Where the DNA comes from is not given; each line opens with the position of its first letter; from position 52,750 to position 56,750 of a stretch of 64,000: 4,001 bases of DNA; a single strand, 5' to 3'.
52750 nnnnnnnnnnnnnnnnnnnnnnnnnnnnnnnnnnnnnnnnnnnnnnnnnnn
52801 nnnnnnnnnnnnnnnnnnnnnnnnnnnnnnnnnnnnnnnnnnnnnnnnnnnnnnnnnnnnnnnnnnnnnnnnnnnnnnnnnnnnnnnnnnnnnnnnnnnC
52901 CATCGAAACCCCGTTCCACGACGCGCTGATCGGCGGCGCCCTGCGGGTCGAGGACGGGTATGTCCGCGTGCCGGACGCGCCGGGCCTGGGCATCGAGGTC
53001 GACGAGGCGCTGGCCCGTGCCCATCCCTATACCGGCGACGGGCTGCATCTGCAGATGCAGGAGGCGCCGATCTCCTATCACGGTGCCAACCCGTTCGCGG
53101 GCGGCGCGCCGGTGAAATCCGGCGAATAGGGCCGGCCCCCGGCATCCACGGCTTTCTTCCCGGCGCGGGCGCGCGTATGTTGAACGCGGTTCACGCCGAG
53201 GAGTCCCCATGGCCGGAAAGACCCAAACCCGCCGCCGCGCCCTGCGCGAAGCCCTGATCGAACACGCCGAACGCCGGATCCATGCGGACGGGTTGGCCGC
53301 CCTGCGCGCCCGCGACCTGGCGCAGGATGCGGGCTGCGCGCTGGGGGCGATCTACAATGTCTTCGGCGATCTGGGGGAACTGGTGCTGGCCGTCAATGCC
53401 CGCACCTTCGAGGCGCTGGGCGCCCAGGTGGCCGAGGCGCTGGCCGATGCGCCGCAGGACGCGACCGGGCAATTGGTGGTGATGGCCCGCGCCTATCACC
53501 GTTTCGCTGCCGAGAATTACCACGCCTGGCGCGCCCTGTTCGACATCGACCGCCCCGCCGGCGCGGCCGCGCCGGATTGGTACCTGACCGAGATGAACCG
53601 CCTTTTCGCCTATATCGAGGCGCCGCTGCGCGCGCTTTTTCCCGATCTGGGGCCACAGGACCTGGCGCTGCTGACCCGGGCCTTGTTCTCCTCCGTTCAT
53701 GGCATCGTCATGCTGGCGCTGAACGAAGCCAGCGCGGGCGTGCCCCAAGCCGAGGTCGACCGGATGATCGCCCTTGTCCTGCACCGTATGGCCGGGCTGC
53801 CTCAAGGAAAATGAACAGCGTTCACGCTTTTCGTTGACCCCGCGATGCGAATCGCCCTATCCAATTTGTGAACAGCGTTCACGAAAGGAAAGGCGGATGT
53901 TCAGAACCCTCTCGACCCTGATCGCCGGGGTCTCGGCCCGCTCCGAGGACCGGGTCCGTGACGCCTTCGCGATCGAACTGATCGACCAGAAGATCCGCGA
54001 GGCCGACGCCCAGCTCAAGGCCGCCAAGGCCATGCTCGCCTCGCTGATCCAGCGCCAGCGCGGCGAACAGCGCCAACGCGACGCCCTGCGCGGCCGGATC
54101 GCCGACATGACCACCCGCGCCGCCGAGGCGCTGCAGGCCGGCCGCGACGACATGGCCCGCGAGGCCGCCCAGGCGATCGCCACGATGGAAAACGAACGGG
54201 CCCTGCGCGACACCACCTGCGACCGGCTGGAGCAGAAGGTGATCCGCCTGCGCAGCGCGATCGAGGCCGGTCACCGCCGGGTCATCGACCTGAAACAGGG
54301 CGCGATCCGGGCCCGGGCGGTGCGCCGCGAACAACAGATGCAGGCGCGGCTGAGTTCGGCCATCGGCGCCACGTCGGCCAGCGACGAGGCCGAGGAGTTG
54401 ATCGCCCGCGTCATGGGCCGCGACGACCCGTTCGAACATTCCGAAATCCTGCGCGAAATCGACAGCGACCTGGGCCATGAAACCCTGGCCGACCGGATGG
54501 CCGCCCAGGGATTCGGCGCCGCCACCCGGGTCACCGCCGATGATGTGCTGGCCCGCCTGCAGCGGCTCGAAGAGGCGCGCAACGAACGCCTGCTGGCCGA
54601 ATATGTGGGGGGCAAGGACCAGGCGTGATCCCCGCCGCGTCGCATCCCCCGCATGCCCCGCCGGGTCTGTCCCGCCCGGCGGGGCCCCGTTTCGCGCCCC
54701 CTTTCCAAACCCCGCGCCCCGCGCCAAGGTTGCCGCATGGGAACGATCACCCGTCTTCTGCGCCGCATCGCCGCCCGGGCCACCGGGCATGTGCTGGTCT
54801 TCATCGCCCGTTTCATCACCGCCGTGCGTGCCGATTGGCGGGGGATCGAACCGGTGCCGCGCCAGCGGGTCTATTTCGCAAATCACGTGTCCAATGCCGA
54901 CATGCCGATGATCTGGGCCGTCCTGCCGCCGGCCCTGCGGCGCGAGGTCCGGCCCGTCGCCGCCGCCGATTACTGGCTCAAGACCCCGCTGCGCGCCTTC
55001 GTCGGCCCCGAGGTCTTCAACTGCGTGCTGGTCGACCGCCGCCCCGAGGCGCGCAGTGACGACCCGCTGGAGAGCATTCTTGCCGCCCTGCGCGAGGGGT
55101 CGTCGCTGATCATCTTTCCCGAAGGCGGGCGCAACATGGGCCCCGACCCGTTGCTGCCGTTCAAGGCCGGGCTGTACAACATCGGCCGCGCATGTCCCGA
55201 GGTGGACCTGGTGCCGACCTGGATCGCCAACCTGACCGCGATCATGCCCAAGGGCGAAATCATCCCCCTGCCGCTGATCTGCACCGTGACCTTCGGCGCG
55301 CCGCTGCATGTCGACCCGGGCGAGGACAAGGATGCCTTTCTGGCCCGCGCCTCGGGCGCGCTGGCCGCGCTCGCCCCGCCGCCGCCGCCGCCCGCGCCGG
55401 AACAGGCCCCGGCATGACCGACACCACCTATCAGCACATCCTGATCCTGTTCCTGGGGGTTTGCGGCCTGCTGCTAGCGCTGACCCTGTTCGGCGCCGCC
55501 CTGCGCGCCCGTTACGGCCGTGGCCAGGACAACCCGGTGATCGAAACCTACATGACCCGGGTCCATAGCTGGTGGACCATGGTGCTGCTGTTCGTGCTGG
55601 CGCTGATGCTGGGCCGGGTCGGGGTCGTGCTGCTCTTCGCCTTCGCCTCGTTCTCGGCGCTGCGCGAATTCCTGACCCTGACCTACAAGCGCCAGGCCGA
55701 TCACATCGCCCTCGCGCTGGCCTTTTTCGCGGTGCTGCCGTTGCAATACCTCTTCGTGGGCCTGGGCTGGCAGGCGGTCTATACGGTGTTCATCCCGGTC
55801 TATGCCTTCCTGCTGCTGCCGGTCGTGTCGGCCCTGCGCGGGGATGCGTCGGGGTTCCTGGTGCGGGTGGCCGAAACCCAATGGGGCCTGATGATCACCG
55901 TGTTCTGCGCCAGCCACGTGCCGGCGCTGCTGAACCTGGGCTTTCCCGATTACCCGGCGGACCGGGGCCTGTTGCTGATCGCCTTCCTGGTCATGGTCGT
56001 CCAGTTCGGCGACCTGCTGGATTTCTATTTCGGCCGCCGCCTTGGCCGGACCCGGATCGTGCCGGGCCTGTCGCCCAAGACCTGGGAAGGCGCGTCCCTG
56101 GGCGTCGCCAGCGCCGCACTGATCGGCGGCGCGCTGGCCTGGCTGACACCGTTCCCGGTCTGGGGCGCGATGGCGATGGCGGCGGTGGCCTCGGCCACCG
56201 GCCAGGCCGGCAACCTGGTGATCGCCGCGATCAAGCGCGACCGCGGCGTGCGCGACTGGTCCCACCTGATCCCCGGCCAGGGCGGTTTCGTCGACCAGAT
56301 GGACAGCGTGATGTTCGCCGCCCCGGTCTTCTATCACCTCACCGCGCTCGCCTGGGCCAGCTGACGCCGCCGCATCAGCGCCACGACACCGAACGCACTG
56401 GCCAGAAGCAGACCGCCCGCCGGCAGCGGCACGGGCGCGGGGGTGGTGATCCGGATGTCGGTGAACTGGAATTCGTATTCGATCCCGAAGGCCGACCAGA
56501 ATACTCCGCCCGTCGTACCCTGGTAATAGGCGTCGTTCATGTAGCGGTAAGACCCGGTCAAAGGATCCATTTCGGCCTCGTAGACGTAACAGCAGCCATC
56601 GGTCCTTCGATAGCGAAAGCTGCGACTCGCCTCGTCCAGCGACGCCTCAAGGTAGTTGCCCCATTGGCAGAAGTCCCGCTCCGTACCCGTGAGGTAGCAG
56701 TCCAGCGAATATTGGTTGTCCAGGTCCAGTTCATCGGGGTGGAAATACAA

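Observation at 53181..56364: TetR repressor with three identical TGAAC-N3-GTTCA operators controlling a pspA, PlsC-acyltransferase and CdsA-like membrane-lipid module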

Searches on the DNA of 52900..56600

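Call 54: search_rna_families(source=window, start=52900, end=56600, threshold=evalue, max_evalue=1)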
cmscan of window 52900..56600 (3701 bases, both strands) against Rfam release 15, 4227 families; matches with E-value up to 1: 1.
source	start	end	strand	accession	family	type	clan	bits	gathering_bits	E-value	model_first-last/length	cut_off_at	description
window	55518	55590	+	RF00223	IRES_Bip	Cis-reg; IRES;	-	13.8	40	0.36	1-263/263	no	bip internal ribosome entry site (IRES)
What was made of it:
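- Tried and rejected: An Rfam scan of 52900-56600 gave only a chance-level IRES hit (call 54).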

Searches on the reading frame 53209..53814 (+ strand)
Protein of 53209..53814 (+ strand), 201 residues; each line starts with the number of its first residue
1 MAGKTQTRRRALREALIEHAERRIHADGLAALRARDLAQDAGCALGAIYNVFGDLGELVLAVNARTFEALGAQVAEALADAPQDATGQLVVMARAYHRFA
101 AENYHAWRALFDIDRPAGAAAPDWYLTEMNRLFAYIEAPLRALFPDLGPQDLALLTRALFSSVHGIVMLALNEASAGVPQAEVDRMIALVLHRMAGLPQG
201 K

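Call 5: search_protein_families(library=pfam, proteins=[window:53209-53814:+], max_evalue=0.01)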
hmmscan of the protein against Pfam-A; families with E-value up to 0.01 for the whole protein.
window:53209-53814:+ (201 aa): 2 families
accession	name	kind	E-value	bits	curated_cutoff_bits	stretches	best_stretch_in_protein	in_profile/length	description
PF13305.11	TetR_C_33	-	8.7e-11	42.8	26.8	1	92-193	4-102/103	Tetracyclin repressor-like, C-terminal domain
PF00440.29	TetR_N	-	0.00087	19.5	24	1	16-62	1-47/47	Bacterial regulatory proteins, tetR family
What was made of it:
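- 53209..53814 (+): TetR-family regulator, 201 aa, TetR_C_33 type. PF13305 at 8.7e-11; TetR_N is weak (19.5 bits against a cut-off of 24) (call 5).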

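Call 7: search_protein_families(library=ncbifam, proteins=[window:53209-53814:+], max_evalue=0.01)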
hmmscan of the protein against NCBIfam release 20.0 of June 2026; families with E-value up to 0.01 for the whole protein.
window:53209-53814:+ (201 aa): 9 families
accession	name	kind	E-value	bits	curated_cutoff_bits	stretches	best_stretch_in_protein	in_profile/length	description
TIGR03384.1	betaine_BetI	equivalog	1.3e-05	25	201.3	1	12-159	9-157/189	choline-binding transcriptional repressor BetI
NF053731.1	TransRegFasRMycb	equivalog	0.00011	22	330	1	8-115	8-114/199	HTH-type transcriptional activator FasR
NF001978.0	PRK00767.1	equivalog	0.00022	21.1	118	1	13-109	11-110/197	transcriptional regulator BetI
NF051852.1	efflux_TF_MtrR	exception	0.00023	21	280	1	4-89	3-88/205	multidrug efflux system transcriptional repressor MtrR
NF007949.0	PRK10668.1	equivalog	0.00023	20.7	271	1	1-84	1-84/216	multidrug efflux transporter transcriptional repressor AcrR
NF011572.0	PRK14996.1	equivalog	0.00046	20.1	144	1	9-76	6-69/192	TetR family transcriptional regulator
NF008402.0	PRK11202.1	equivalog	0.001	18.8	151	1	8-62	8-63/211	HTH-type transcriptional repressor FabR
NF041196.1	ScbR_bind_reg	equivalog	0.0024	18.1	150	1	6-194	1-189/191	ScbR family autoregulator-binding transcription factor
NF007430.0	PRK09975.1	equivalog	0.0051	15.9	274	1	1-62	1-62/220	acrEF/envCD operon transcriptional regulator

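Call 26: search_solved_structures(query=window:53209-53814:+, max_evalue=0.01)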
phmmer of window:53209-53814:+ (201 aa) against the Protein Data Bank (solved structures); distinct sequences matched with E-value up to 0.01: 15.
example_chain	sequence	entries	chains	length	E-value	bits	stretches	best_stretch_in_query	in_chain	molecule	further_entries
3cjd_A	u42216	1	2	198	2.4e-52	180.6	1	1-194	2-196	Transcriptional regulator, TetR family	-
3on2_A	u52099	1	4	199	9e-08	35.2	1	10-183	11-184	Probable transcriptional regulator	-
5d1r_A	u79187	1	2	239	6.6e-05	25.9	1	3-127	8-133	Rv1816 transcriptional regulator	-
3vpr_A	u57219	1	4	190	0.00068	22.6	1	12-107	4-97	Transcriptional regulator, TetR family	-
2nx4_A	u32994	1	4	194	0.00072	22.5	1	13-82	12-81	Transcriptional regulator, TetR family protein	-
2xdn_A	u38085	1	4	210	0.00079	22.4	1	4-63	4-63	HTH-TYPE TRANSCRIPTIONAL REGULATOR TTGR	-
2hyt_A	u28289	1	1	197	0.00081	22.4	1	4-155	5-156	TetR-family transcriptional regulator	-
2uxh_A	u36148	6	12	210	0.00083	22.3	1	4-64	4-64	HTH-TYPE TRANSCRIPTIONAL REGULATOR TTGR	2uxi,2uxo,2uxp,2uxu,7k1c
7k1a_A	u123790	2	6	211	0.0009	22.2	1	4-64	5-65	HTH-type transcriptional regulator TtgR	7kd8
3bjb_A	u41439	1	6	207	0.00096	22.1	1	9-184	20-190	Probable transcriptional regulator, TetR family protein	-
8v90_A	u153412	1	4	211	0.0011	21.9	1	4-62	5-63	HTH-type transcriptional regulator TtgR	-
3aqs_A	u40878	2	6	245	0.0028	20.6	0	4-111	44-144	Bacterial regulatory proteins, tetR family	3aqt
2w53_A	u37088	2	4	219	0.0039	20.1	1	1-132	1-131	REPRESSOR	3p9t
2wui_A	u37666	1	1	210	0.0049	19.8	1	1-70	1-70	TRANSCRIPTIONAL REGULATOR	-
8wrf_A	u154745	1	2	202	0.0089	19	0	11-106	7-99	Probable transcriptional regulator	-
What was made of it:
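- On TetR family of transcriptional regulators: 3CJD matches at E 2.4e-52 (call 26).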

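Call 60: search_solved_structures(query=window:53209-53814:+, max_evalue=1e-20, show_alignments=1)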
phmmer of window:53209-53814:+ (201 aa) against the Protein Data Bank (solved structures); distinct sequences matched with E-value up to 1e-20: 1.
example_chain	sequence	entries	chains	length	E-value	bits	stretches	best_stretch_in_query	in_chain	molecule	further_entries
3cjd_A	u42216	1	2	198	2.4e-52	180.6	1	1-194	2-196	Transcriptional regulator, TetR family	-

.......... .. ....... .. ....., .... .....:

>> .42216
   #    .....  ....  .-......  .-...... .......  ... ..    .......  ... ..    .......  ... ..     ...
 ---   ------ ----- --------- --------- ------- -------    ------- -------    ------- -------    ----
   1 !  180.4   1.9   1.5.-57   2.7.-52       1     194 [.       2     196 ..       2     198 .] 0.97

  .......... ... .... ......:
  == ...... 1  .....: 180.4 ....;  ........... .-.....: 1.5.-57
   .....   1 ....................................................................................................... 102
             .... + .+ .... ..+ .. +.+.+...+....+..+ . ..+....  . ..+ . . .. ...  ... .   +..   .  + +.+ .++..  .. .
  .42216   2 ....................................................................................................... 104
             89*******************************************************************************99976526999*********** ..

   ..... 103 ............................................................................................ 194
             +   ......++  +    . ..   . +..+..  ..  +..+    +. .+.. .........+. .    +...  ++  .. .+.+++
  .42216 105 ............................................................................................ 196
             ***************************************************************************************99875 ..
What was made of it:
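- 53209..53814 (+): About 55% identical over its full length to PDB 3CJD, 'Transcriptional regulator, TetR family', E 2.4e-52 (calls 26, 60).
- On TetR family of transcriptional regulators: The region aligns along its whole length with PDB 3CJD, deposited as TetR family (call 60).
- Closest known: Autoregulated TetR-family repressors. Same: It is about 55% identical to 3CJD (calls 26, 60).
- The TetR is about 55% identical to a solved TetR-family structure (calls 26, 60).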

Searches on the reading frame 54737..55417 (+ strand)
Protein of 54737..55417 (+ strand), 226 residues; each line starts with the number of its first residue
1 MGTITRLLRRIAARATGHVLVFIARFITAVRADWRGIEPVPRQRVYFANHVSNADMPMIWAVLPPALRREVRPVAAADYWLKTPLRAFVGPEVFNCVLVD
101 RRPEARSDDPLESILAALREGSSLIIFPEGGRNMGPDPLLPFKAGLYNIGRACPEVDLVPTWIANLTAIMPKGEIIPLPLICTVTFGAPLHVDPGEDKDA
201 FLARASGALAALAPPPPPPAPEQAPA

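Call 5: search_protein_families(library=pfam, proteins=[window:54737-55417:+], max_evalue=0.01)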
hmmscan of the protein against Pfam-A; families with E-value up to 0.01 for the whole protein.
window:54737-55417:+ (226 aa): 1 family
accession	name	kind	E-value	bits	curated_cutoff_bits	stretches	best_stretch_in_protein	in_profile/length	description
PF01553.26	Acyltransferase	-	2.5e-16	60.1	23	1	35-163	5-131/132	Acyltransferase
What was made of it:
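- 54737..55417 (+): PlsC/LPAAT-family acyltransferase, 226 aa, with HX4D (NHVSNAD) and FPEGGRN motifs. A neighbour, probably not part of the TetR regulon. PF01553 at 2.5e-16 (call 5).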

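Call 7: search_protein_families(library=ncbifam, proteins=[window:54737-55417:+], max_evalue=0.01)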
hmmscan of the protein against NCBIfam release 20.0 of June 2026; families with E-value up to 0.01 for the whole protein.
window:54737-55417:+ (226 aa): 5 families
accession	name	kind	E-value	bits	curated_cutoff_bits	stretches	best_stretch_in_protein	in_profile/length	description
TIGR00530.1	AGP_acyltrn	subfamily_domain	3.5e-11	42.9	102.95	1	40-151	12-118/130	1-acylglycerol-3-phosphate O-acyltransferase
NF006386.0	PRK08633.1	equivalog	2.2e-08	32.3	1221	1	26-165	423-553/1147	acyl-[ACP]--phospholipid O-acyltransferase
NF052553.1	LyOrLpactfOlsABRUA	equivalog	0.00017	20.8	300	1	20-148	43-162/263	lyso-ornithine lipid O-acyltransferase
NF011593.0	PRK15018.1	equivalog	0.0026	17.5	501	1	45-165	68-181/245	1-acylglycerol-3-phosphate O-acyltransferase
NF005291.0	PRK06814.1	equivalog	0.0045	14.9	1349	1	26-130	435-532/1140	acyl-[ACP]--phospholipid O-acyltransferase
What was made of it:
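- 54737..55417 (+): All NCBIfam equivalogs fall below their cut-offs (call 7).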

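Call 29: search_solved_structures(query=window:54737-55417:+, max_evalue=0.1)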
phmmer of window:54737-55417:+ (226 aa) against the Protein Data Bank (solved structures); distinct sequences matched with E-value up to 0.1: 1.
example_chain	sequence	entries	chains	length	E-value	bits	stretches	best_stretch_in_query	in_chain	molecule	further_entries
5kym_A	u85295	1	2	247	0.0001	24.9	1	35-174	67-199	1-acyl-sn-glycerol-3-phosphate acyltransferase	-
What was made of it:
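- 54737..55417 (+): PDB 5KYM (PlsC) at E 1e-4 (call 29).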
